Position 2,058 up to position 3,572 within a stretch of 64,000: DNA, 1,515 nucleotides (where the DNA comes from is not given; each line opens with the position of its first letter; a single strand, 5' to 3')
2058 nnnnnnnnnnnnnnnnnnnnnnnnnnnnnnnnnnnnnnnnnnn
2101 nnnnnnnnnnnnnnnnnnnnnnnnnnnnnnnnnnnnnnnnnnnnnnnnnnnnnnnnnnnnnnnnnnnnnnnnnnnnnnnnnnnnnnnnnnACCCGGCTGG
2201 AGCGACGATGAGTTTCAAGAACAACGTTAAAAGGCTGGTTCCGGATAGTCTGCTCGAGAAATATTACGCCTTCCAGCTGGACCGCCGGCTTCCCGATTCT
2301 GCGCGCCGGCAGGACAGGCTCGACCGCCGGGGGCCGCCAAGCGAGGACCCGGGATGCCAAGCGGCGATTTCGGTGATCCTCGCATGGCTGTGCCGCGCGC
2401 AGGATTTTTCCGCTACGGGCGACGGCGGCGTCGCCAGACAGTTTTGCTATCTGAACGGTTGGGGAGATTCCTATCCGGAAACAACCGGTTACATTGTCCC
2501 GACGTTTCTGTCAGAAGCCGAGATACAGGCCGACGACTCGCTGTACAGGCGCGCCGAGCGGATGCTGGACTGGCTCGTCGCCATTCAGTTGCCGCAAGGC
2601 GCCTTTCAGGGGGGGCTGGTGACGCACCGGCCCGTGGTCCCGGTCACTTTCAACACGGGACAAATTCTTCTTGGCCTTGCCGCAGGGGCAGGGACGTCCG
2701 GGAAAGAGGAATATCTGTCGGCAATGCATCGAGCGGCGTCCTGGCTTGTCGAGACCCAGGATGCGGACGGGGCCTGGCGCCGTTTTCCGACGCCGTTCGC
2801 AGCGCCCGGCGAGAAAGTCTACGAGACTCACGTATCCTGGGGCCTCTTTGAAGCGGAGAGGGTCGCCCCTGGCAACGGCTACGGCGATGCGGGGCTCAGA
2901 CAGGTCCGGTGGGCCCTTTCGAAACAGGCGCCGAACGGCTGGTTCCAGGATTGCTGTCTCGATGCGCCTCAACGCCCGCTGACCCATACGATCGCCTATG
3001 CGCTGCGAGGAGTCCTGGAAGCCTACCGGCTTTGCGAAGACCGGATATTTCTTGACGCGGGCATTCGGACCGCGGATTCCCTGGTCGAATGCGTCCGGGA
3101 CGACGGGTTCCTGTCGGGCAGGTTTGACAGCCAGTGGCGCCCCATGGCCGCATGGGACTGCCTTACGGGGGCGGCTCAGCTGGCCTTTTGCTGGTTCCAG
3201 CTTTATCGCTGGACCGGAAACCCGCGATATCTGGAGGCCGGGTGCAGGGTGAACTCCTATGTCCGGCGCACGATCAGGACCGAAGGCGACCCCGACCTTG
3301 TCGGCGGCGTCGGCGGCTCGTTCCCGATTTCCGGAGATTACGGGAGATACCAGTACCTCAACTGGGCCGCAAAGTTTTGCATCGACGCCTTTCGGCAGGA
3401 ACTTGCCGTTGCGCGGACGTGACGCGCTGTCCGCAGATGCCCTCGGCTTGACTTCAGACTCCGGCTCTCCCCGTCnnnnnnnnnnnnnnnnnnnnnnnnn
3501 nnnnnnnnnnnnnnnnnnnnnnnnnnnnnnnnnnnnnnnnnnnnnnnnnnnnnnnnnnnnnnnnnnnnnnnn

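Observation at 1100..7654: AAC(3)-like acetyltransferase plus terpene-cyclase-like toroid operon beside twin acyl-AMP ligases flanking a DMT exporter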

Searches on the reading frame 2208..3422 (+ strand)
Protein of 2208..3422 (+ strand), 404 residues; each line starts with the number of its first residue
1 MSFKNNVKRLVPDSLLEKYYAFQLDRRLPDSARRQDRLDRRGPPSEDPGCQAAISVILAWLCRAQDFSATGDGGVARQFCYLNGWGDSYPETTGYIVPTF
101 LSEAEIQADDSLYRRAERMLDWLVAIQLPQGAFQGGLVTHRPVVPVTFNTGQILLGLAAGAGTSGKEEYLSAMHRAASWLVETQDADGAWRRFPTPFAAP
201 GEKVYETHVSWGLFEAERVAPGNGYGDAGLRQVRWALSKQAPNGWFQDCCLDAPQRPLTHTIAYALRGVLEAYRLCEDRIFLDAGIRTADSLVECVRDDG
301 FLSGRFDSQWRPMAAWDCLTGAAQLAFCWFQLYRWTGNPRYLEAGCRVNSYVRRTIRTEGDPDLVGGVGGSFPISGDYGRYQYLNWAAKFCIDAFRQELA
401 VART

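Call 3: search_protein_families(library=pfam, proteins=[window:2208-3422:+], max_evalue=0.01)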
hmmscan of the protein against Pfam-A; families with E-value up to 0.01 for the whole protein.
window:2208-3422:+ (404 aa): 3 families
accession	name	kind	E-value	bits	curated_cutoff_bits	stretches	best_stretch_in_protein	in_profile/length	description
PF13243.12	SQHop_cyclase_C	-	3e-06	26.9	26.1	1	111-265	156-303/319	Squalene-hopene cyclase C-terminal domain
PF07944.18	Beta-AFase-like_GH127_cat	-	1.4e-05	24.7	24.9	0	102-183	69-160/376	Beta-L-arabinofuranosidase, GH127 catalytic domain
PF09492.16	Pec_lyase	-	0.0061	16.3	22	0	162-210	53-96/292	Pectic acid lyase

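Call 5: search_protein_families(library=ncbifam, proteins=[window:2208-3422:+], max_evalue=0.001)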
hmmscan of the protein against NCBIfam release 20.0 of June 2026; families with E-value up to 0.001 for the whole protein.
window:2208-3422:+ (404 aa): 2 families
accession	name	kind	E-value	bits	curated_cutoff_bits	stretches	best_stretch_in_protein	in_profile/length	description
TIGR01787.1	squalene_cyclas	subfamily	2.4e-06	26.5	322.7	1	89-265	436-606/622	squalene/oxidosqualene cyclases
TIGR03463.1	osq_cycl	subfamily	1.7e-05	23.4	851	1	107-246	470-602/634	2,3-oxidosqualene cyclase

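Call 8: find_homologous_proteins(query=window:2208-3419:+)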
Query window:2208-3419:+ (404 aa): 5020 proteins with E <= 0.001 among 8000 candidates; the best 120 are listed.
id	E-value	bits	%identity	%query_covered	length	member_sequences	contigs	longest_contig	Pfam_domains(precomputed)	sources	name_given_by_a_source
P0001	5.8e-282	953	100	100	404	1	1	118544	PF07944.19,PF13243.13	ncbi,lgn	-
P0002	1.9e-197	674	70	99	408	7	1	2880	PF07944.19,PF13243.13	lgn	-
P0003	2.1e-192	658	68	99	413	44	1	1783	PF07944.19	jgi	jgi:hypothetical protein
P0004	2.8e-191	654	67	100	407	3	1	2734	PF13243.13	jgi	jgi:hypothetical protein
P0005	1.6e-178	612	67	99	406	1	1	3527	PF07944.19,PF13243.13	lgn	-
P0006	2.1e-177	608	65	99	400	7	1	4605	PF13243.13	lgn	-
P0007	1.6e-176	605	65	100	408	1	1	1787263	PF13243.13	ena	-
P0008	4.0e-176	604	65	99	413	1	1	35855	PF07944.19,PF13243.13,PF06662.20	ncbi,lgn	-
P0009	5.2e-175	600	63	100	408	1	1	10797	PF07944.19,PF13243.13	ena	-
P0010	6.3e-175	600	64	99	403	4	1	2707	PF13243.13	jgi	jgi:hypothetical protein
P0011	1.6e-174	599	64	99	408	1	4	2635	PF13243.13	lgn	-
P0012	1.1e-173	596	64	99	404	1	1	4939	PF07944.19,PF13243.13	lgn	-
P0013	1.6e-173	595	63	100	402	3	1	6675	PF07944.19,PF13243.13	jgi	-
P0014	3.4e-172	591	62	100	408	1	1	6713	PF07944.19,PF13243.13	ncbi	ncbi:MAG: hypothetical protein ACR2QF_04755 [Geminicoccaceae bacterium]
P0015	4.3e-171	587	64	99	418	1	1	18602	PF07944.19,PF13243.13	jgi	-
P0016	4.7e-171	587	64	99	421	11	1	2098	PF07944.19,PF13243.13,PF06662.20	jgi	jgi:hypothetical protein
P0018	1.0e-169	583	65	99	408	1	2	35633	PF07944.19,PF13243.13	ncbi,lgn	-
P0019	2.8e-169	581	63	99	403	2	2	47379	PF07944.19,PF13243.13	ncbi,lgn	ncbi:MAG: hypothetical protein AAGA21_12745 [Pseudomonadota bacterium]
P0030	4.9e-156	538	58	100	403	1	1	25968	PF06662.20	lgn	-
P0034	1.1e-154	533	58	99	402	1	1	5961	PF13243.13,PF06662.20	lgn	-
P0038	6.7e-153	528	58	99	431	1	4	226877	PF13243.13,PF06662.20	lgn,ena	-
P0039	7.5e-153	527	58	96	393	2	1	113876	PF13243.13,PF06662.20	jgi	-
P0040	1.2e-151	523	61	95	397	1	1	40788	PF25840.1,PF07944.19,PF13243.13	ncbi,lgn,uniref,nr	ncbi:hypothetical protein [Duganella callida]|uniref:Squalene cyclase C-terminal domain-containing p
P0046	7.0e-151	521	57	98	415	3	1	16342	PF06662.20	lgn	-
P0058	2.9e-149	516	60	94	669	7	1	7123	PF02522.20,PF13243.13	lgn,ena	-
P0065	8.8e-149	514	62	92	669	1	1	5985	PF02522.20,PF13243.13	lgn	-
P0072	1.5e-148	513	61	93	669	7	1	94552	PF02522.20,PF13243.13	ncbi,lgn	-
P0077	2.1e-148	513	55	99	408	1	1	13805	PF13243.13,PF06662.20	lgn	-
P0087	6.1e-148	511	60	93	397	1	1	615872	PF07944.19,PF13243.13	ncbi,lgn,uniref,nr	ncbi:hypothetical protein [Pseudoduganella violaceinigra]|uniref:hypothetical protein n=1 Tax=Pseudo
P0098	1.6e-147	510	58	94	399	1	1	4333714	PF13243.13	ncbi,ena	-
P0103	3.2e-147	509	61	91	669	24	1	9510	PF02522.20,PF13243.13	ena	-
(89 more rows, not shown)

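Call 11: find_encoding_contigs(protein=P0001, flank=10000, max_places=3)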
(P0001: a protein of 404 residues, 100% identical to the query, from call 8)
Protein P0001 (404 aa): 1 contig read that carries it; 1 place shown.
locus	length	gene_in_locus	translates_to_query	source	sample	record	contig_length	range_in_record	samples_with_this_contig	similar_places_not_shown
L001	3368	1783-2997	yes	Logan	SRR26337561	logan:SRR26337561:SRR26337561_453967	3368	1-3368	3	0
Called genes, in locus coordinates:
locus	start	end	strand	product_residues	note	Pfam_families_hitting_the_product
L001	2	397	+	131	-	?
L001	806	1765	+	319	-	PF02522:Antibiotic_NAT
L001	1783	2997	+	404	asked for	PF07944:Beta-AFase-like_GH127_cat (faint), PF13243:SQHop_cyclase_C (weak)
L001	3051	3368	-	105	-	?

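Call 12: find_encoding_contigs(protein=P0072, flank=10000, max_places=3)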
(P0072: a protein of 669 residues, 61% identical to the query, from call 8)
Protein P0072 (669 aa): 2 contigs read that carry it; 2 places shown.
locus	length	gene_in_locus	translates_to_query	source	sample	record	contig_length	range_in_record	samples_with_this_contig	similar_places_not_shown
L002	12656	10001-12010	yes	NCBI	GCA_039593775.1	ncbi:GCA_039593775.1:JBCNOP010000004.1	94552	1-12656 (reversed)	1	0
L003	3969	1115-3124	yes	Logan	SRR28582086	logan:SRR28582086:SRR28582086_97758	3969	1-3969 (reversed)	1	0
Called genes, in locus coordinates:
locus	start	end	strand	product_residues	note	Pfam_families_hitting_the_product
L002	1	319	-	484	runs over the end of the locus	PF01943:Polysacc_synt, PF13440:Polysacc_synt_3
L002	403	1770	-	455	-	PF00072:Response_reg, PF00158:Sigma54_activat, PF14532:Sigma54_activ_2, PF25601:AAA_lid_14, PF02954:HTH_8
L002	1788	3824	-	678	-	PF13185:GAF_2 (weak), PF13492:GAF_3 (weak), PF02518:HATPase_c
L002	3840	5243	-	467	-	PF02397:Bac_transf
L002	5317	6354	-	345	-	PF01073:3Beta_HSD, PF01370:Epimerase, PF02719:Polysacc_synt_2, PF07993:NAD_binding_4 (weak), PF13460:NAD_binding_10 (weak), PF16363:GDP_Man_Dehyd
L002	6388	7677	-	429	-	PF03446:NAD_binding_2 (faint), PF03721:UDPG_MGDP_dh_N, PF00984:UDPG_MGDP_dh, PF03720:UDPG_MGDP_dh_C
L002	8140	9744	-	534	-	PF00989:PAS, PF08447:PAS_3, PF13426:PAS_9, PF00672:HAMP (faint), PF00015:MCPsignal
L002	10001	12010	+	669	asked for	PF13243:SQHop_cyclase_C (weak), PF02522:Antibiotic_NAT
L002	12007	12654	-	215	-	?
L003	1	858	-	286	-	?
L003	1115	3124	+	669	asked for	PF13243:SQHop_cyclase_C (weak), PF02522:Antibiotic_NAT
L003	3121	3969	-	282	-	?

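Call 13: find_encoding_contigs(protein=P0007, flank=10000, max_places=2)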
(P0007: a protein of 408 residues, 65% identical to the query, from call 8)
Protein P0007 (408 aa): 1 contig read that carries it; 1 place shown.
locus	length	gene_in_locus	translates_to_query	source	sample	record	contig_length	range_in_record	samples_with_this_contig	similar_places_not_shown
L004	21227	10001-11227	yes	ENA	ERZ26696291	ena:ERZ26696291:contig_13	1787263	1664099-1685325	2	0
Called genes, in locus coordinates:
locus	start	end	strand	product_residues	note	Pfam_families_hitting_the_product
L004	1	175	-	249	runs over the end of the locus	PF00106:adh_short, PF01370:Epimerase, PF13460:NAD_binding_10, PF13561:adh_short_C2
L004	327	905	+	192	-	-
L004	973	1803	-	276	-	PF01145:Band_7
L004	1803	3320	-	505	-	PF25145:NfeD1b_N, PF24961:NfeD_membrane, PF01957:NfeD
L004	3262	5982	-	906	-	PF07517:SecA_DEAD, PF00270:DEAD (faint), PF01043:SecA_PP_bind, PF21090:P-loop_SecA, PF07516:SecA_SW, PF02810:SEC-C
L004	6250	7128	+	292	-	PF13145:Rotamase_2, PF13616:Rotamase_3, PF00639:Rotamase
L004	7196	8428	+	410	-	PF01960:ArgJ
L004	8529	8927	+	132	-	PF00293:NUDIX, PF14815:NUDIX_4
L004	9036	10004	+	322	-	PF02522:Antibiotic_NAT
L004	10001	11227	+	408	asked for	PF13243:SQHop_cyclase_C (weak)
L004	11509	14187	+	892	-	PF00672:HAMP, PF13188:PAS_8 (weak), PF18947:HAMP_2 (weak), PF00015:MCPsignal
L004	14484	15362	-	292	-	PF13489:Methyltransf_23, PF13649:Methyltransf_25, PF08241:Methyltransf_11, PF08242:Methyltransf_12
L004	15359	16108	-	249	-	PF00857:Isochorismatase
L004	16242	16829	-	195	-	PF01039:Carboxyl_trans, PF03255:ACCA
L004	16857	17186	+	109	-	-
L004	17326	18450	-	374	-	PF01757:Acyl_transf_3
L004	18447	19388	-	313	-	PF04116:FA_hydroxylase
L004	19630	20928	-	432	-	PF01595:CNNM, PF00571:CBS (weak), PF03471:CorC_HlyC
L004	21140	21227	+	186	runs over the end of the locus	PF00255:GSHPx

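Call 14: find_encoding_contigs(protein=P0098, flank=10000, max_places=2)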
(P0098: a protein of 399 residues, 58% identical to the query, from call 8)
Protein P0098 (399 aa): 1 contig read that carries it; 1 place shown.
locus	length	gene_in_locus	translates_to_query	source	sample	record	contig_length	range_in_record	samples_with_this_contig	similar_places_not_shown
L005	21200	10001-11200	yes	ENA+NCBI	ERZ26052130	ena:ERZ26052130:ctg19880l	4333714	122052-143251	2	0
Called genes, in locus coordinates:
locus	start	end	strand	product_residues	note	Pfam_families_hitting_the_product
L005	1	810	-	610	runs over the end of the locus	PF13522:GATase_6, PF13537:GATase_7, PF00733:Asn_synthase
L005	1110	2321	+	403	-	PF13439:Glyco_transf_4, PF13579:Glyco_trans_4_4, PF00534:Glycos_transf_1, PF13692:Glyco_trans_1_4, PF13524:Glyco_trans_1_2 (weak)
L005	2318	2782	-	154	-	PF00293:NUDIX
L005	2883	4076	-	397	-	PF13439:Glyco_transf_4, PF00534:Glycos_transf_1, PF13692:Glyco_trans_1_4, PF13524:Glyco_trans_1_2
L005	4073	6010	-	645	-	PF13522:GATase_6, PF13537:GATase_7, PF00733:Asn_synthase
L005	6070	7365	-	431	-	PF03721:UDPG_MGDP_dh_N, PF00984:UDPG_MGDP_dh, PF03720:UDPG_MGDP_dh_C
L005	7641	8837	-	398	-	PF13480:Acetyltransf_6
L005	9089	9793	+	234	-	-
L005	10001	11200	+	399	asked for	PF13243:SQHop_cyclase_C (weak)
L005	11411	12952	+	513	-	PF01943:Polysacc_synt, PF13440:Polysacc_synt_3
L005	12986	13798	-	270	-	PF03279:Lip_A_acyltrans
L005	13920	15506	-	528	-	PF02786:CPSase_L_D2 (weak), PF15632:ATPgrasp_Ter, PF01451:LMWPc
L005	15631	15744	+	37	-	-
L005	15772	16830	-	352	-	-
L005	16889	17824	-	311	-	PF02388:FemAB (faint), PF13480:Acetyltransf_6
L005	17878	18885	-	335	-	PF13480:Acetyltransf_6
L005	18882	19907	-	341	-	-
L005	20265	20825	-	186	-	PF00059:Lectin_C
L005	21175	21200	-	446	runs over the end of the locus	PF13579:Glyco_trans_4_4, PF13439:Glyco_transf_4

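Call 15: find_encoding_contigs(protein=P0087, flank=10000, max_places=2)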
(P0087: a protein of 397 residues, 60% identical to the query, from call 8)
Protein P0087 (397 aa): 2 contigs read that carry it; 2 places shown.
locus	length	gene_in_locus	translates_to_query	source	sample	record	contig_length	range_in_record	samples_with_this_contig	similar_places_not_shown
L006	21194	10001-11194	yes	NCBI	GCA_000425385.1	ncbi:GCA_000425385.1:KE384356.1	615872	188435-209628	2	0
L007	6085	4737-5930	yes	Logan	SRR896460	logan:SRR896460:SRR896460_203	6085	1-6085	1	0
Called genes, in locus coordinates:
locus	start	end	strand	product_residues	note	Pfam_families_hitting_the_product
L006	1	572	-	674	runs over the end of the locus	PF13185:GAF_2 (weak), PF13492:GAF_3 (weak), PF02518:HATPase_c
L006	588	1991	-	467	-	PF02397:Bac_transf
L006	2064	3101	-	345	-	PF01073:3Beta_HSD, PF01370:Epimerase, PF02719:Polysacc_synt_2, PF07993:NAD_binding_4 (faint), PF13460:NAD_binding_10 (faint), PF16363:GDP_Man_Dehyd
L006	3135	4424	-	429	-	PF03446:NAD_binding_2 (faint), PF03721:UDPG_MGDP_dh_N, PF00984:UDPG_MGDP_dh, PF03720:UDPG_MGDP_dh_C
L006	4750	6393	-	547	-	PF00989:PAS, PF13426:PAS_9, PF08447:PAS_3, PF00672:HAMP (faint), PF00015:MCPsignal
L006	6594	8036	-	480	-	PF01943:Polysacc_synt, PF13440:Polysacc_synt_3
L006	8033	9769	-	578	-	PF13537:GATase_7 (faint), PF00733:Asn_synthase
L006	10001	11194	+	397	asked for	PF07944:Beta-AFase-like_GH127_cat (faint), PF13243:SQHop_cyclase_C (weak)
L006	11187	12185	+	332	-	PF02522:Antibiotic_NAT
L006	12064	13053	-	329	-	PF01757:Acyl_transf_3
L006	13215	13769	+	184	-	PF00583:Acetyltransf_1, PF13673:Acetyltransf_10, PF13508:Acetyltransf_7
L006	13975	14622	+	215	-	-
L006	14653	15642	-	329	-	PF01757:Acyl_transf_3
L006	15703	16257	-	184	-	PF00583:Acetyltransf_1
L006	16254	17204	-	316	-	PF13480:Acetyltransf_6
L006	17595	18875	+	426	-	PF13356:Arm-DNA-bind_3, PF00589:Phage_integrase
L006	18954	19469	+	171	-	-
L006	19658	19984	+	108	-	PF12728:HTH_17 (weak)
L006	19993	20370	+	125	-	-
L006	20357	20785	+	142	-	-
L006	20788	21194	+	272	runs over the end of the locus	PF07120:DUF1376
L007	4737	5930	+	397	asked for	PF07944:Beta-AFase-like_GH127_cat (faint), PF13243:SQHop_cyclase_C (weak)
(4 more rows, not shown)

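Call 18: search_solved_structures(query=window:2208-3419:+, max_evalue=1, show_alignments=1)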
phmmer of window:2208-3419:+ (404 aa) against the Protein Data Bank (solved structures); distinct sequences matched with E-value up to 1: 2.
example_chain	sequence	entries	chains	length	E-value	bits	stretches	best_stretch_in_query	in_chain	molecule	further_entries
4v1r_A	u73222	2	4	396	0.014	17.3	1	209-343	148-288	ALPHA-1,6-MANNANASE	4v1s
2x5d_A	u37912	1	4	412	0.033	16.1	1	174-239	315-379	PROBABLE AMINOTRANSFERASE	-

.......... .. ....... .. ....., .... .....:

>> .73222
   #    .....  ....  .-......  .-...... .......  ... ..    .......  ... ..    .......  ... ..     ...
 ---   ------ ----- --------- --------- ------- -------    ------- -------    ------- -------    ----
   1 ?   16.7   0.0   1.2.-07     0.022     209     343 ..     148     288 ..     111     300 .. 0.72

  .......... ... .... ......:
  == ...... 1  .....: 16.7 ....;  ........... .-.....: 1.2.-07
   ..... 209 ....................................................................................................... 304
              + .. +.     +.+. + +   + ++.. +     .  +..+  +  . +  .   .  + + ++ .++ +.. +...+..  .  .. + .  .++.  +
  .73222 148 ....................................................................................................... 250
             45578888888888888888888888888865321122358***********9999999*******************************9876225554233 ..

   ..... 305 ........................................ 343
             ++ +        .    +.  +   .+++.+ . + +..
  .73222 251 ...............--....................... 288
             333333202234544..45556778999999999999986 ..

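Call 20: find_related_loci(query=A1, collection=genome_contigs, flank=10000)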
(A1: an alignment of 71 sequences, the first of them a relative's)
Query A1 (404 aa) in genome_contigs; peptide patterns used: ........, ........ (x = any residue, [..] = any of these).
600 stretches matched a pattern (row limit reached: there are more); 584 encode a relative of the query (tblastn E <= 1e-3); the best 80 are kept; 80 distinct loci.
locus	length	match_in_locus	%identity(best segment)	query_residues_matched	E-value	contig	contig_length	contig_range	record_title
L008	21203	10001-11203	65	1-401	4e-174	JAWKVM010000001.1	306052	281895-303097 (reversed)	MAG: Alphaproteobacteria bacterium isolate BC3.45 BC3.45.fa-1, whole genome shotgun sequence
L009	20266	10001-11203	63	1-401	5e-169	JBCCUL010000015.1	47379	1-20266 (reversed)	MAG: Pseudomonadota bacterium isolate P01_E01_bin.13 k141_300240_length_178377_cov_72.6272, whole genome shotgun sequenc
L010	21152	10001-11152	59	22-403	5e-149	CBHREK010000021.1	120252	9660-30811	MAG TPA_asm: uncultured Duganella sp. isolate ERR14722430_binner123_Refined_16 genome assembly, contig: ERZ27336829.1074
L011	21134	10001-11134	60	28-403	2e-147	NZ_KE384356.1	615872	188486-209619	Pseudoduganella violaceinigra DSM 15887 H597DRAFT_scaffold00002.2, whole genome shotgun sequence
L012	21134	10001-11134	60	28-403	1e-146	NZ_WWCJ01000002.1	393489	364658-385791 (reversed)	Pseudoduganella guangdongensis strain DS3 NODE_2_length_393489_cov_42.163193_2, whole genome shotgun sequence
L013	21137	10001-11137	58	18-398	3e-146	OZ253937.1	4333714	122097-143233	MAG: Alphaproteobacteria bacterium isolate 26bd64c0-0f2d-4e52-a063-61ff611ccdf2 genome assembly, chromosome: 1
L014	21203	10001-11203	56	2-403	7e-146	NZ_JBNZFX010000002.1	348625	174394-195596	Massilia eburnea strain 25b30 contig_10, whole genome shotgun sequence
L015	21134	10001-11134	58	28-403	8e-146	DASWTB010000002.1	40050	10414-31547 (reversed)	MAG TPA_asm: Pseudoduganella sp. isolate SMAG_U3564 k141_407970, whole genome shotgun sequence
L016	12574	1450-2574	60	28-403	1e-144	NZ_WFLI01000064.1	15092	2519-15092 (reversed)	Janthinobacterium violaceinigrum strain FT13W NODE_64_length_15092_cov_21.718076_64, whole genome shotgun sequence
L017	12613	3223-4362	59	22-401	2e-144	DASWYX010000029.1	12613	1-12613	MAG TPA_asm: Pseudoduganella sp. isolate SMAG_U3723 k141_956119, whole genome shotgun sequence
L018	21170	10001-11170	57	22-402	1e-143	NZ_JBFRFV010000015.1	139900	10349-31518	Massilia sp. 2TAF26 SCAFFOLD_14, whole genome shotgun sequence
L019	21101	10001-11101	60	28-394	2e-143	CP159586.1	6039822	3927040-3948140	Massilia sp. SR12 chromosome, complete genome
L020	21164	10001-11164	57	3-394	2e-143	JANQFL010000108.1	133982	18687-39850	MAG: Sneathiellales bacterium isolate PL23a_bin.86 k99_1856029, whole genome shotgun sequence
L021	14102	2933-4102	54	7-401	5e-143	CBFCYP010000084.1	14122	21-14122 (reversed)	MAG TPA_asm: uncultured bacterium isolate SRR26215681_binner13_Refined_78 genome assembly, contig: ERZ25073475.3207, who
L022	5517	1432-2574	58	14-394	8e-144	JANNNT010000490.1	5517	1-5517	MAG: Rhodocyclaceae bacterium isolate SOY_34_metabat_75_sub SOY_34_k141_5306950, whole genome shotgun sequence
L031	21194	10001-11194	55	5-401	2e-140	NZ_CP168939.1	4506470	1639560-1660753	Dechloromonas sp. ARDL1 chromosome, complete genome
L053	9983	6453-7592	55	24-403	1e-135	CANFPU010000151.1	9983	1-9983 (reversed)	MAG: Burkholderiales bacterium isolate Jr-14may18-272 genome assembly, contig: Jr-14may18-C10727, whole genome shotgun s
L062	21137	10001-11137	55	24-401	2e-133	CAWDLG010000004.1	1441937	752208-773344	MAG: Terriglobales bacterium isolate MFD04944.bin.1.147 genome assembly, contig: contig_51795, whole genome shotgun sequ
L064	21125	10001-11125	57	26-403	5e-132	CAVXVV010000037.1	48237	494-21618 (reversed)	MAG: uncultured Candidatus Rokubacteria bacterium isolate MFD04850.bin.2.156 genome assembly, contig: contig_19063, whol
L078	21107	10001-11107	57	25-394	7e-129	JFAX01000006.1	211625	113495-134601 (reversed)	MAG: Candidatus Accumulibacter adjunctus contig000006, whole genome shotgun sequence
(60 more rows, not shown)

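Call 25: predict_structure(alignment_id=A1)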
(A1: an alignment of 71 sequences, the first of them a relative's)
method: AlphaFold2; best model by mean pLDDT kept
length: 404 residues; sequences in the alignment: 71
mean_pLDDT: 95.5   pTM: 0.92
mean pLDDT of the five models: 95.5, 95.3, 95.1, 94.0, 93.1
residues with pLDDT >= 90: 355; 70-90: 46; 50-70: 3; < 50: 0
segments of 3 or more residues with pLDDT < 50: none
pLDDT, mean of each block of 10 residues (from residue 1): 72 84 88 94 97 99 98 97 96 97 98 98 98 96 95 98 97 99 97 87 91 98 98 98 94 92 97 98 99 98 98 98 99 98 99 98 96 94 98 98 89
secondary structure, 60 per line:
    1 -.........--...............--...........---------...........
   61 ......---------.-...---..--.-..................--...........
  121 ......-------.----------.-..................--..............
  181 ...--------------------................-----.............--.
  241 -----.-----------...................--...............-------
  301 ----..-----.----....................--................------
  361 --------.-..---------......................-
elements in order: H2-10 H13-27 H30-40 H50-66 E78-80 H90-107 H110-126 H147-164 H167-183 H204-219 H225-237 H259-276 H279-293 H319-336 H339-354 E382-384 H385-403
